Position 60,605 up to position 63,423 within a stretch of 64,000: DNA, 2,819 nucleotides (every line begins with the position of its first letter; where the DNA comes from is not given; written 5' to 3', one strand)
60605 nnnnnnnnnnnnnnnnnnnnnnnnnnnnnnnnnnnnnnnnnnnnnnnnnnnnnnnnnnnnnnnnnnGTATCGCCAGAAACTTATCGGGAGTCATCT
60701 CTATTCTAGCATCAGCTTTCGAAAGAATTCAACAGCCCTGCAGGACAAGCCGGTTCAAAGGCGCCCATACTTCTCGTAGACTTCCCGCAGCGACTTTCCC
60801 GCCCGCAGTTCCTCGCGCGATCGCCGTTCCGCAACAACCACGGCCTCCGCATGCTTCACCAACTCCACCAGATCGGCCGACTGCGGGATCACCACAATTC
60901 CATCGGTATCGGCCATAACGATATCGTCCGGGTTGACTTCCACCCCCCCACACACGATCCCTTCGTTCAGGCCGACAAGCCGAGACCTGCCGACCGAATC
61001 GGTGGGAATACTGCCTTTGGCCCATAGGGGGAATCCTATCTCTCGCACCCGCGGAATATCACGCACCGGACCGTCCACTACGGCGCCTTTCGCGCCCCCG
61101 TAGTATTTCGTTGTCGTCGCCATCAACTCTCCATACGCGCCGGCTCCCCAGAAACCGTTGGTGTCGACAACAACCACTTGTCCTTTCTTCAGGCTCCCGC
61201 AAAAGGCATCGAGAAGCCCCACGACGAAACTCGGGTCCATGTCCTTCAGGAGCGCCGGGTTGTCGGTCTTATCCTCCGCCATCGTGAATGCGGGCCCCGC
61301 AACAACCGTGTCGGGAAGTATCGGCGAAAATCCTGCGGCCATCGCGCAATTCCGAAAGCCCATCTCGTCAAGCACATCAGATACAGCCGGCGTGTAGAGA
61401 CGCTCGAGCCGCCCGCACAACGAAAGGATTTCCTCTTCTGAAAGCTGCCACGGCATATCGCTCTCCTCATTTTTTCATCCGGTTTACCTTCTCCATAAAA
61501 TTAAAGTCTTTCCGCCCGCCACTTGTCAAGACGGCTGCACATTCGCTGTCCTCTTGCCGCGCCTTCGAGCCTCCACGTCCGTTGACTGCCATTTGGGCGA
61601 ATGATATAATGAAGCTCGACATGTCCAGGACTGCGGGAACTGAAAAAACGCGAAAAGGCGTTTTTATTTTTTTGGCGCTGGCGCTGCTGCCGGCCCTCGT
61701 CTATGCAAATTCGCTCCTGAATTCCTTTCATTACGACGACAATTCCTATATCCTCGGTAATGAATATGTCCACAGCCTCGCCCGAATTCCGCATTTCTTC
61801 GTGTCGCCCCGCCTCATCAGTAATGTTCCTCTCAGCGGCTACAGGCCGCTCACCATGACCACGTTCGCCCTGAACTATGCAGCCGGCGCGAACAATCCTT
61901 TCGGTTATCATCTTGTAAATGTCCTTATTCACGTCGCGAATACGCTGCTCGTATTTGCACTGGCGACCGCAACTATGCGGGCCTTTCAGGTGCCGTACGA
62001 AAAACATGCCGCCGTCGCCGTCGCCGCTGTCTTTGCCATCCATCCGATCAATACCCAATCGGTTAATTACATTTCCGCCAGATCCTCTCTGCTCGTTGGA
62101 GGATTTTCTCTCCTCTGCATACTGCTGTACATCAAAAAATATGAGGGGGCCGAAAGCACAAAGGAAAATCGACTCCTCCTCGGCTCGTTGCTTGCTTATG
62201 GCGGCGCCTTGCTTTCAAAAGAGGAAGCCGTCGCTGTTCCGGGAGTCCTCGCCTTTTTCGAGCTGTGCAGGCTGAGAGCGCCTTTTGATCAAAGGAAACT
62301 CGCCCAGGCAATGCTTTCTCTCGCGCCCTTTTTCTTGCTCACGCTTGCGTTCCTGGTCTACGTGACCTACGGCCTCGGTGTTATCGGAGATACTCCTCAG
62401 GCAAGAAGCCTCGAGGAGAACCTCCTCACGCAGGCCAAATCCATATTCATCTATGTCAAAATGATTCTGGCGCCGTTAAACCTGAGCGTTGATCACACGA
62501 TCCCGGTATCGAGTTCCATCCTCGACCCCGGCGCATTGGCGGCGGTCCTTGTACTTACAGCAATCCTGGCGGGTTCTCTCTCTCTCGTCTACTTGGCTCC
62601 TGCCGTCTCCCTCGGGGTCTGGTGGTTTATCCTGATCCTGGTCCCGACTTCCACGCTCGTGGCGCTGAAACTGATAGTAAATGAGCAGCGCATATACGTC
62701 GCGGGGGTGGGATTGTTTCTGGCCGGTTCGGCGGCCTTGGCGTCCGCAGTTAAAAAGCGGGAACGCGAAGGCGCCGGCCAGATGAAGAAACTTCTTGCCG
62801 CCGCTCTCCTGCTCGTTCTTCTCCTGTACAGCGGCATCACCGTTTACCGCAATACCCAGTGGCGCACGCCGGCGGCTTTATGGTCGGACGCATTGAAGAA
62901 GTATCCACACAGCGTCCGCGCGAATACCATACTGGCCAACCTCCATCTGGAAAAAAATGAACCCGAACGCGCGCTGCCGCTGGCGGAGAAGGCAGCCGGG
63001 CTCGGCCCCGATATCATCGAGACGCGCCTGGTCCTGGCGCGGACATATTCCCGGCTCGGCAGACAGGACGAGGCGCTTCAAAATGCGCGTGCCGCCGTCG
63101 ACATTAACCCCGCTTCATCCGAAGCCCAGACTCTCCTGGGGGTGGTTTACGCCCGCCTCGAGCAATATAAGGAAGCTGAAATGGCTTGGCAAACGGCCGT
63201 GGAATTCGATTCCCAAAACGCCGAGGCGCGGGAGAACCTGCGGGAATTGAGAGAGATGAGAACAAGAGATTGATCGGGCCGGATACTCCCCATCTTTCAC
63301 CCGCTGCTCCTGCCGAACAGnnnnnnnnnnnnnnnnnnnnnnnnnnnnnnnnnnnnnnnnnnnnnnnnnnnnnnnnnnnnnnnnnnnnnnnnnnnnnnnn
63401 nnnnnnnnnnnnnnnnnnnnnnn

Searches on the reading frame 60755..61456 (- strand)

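Call 77: search_protein_families(library=pfam, proteins=[window:60755-61456:-], max_evalue=0.00001)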
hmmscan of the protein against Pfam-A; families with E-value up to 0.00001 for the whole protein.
window:60755-61456:- (233 aa): 1 family
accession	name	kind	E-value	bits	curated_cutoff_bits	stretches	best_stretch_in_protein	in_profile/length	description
PF03737.21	RraA-like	-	1.6e-30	106.8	24.5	1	22-189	1-152/152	Aldolase/RraA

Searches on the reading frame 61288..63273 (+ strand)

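Call 77: search_protein_families(library=pfam, proteins=[window:61288-63273:+], max_evalue=0.00001)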
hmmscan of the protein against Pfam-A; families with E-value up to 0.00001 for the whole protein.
window:61288-63273:+ (661 aa): 10 families
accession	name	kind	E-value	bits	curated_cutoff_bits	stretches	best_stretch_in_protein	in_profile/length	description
PF13431.12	TPR_17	-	8.3e-11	41.7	24.4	0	602-631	4-33/34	Tetratricopeptide repeat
PF07719.23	TPR_2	-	4.9e-10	39.2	27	0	583-609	7-33/34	Tetratricopeptide repeat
PF13432.12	TPR_16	-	6.8e-10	39.7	32.7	0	582-642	2-62/65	Tetratricopeptide repeat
PF00515.34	TPR_1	-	1.4e-09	37.8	27.8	0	612-644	2-34/34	Tetratricopeptide repeat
PF13181.12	TPR_8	-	6.1e-09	35.8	25.7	0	579-609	3-33/34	Tetratricopeptide repeat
PF14559.12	TPR_19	-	2.9e-08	34.4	25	0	594-647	8-61/68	Tetratricopeptide repeat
PF13424.12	TPR_12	-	3.5e-08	34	30.1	0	560-606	27-74/77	Tetratricopeptide repeat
PF13414.12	TPR_11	-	3.8e-08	33.3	26.8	0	587-624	4-41/42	TPR repeat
PF13428.12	TPR_14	-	6.5e-08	33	23.5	0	579-618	3-42/44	Tetratricopeptide repeat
PF12895.13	ANAPC3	-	6.3e-07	30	27.2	0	529-599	8-78/82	Anaphase-promoting complex, cyclosome, subunit 3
